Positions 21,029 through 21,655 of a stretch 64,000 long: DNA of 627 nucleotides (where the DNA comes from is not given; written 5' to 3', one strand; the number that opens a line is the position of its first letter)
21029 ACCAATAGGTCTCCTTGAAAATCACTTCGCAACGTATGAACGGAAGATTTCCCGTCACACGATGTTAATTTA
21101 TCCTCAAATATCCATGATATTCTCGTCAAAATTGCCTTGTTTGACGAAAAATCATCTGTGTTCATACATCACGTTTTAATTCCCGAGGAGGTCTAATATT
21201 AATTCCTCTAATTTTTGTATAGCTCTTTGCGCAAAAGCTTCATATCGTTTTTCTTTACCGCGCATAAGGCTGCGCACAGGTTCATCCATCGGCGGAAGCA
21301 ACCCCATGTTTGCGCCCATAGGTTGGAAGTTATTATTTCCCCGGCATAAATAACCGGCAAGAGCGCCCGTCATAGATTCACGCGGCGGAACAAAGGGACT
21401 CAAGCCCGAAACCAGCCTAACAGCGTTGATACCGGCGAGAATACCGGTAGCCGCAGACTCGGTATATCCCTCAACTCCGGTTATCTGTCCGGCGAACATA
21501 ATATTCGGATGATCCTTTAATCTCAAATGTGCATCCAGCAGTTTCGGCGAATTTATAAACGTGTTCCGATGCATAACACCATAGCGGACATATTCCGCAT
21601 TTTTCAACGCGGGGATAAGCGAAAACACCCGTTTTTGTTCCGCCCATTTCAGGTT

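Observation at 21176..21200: MITE copy provides the C-terminal codons and stop codon of trmFO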

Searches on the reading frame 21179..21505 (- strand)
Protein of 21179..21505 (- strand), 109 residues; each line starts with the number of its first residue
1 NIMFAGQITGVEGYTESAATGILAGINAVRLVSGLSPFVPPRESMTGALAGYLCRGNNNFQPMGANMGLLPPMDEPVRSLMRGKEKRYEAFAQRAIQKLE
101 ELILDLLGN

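Call 27: find_homologous_proteins(query=window:21179-21505:-, max_evalue=0.00001)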
Query seq(109 aa) (109 aa): 294 proteins with E <= 0.00001 among 300 candidates; the best 120 are listed.
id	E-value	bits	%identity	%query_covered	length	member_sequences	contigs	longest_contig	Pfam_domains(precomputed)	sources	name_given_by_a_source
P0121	2.7e-28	116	59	91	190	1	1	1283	PF01134.29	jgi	jgi:methylenetetrahydrofolate--tRNA-(uracil-5-)-methyltransferase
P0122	4.4e-27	112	57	96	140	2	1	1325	PF01134.29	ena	-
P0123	4.7e-27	112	57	94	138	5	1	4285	PF01134.29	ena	-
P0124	1.3e-26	111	54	96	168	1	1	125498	PF01134.29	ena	-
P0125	1.3e-26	111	57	92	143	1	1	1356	PF01134.29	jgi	jgi:methylenetetrahydrofolate--tRNA-(uracil-5-)-methyltransferase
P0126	1.4e-26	111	61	88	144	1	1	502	PF01134.29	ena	-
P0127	2.6e-26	110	59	94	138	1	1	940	PF01134.29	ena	-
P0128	2.9e-26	110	58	94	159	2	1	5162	PF01134.29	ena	-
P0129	3.0e-26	110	56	94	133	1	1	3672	PF01134.29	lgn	-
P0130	3.5e-26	110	55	94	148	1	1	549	PF01134.29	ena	-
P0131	1.9e-25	107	55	94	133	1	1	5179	PF01134.29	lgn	-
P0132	2.0e-25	107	56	94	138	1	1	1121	PF01134.29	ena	-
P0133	3.5e-25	106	54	94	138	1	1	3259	PF01134.29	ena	-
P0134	3.6e-25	106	59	94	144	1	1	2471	PF01134.29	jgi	-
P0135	4.3e-25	106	53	96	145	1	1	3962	PF01134.29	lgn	-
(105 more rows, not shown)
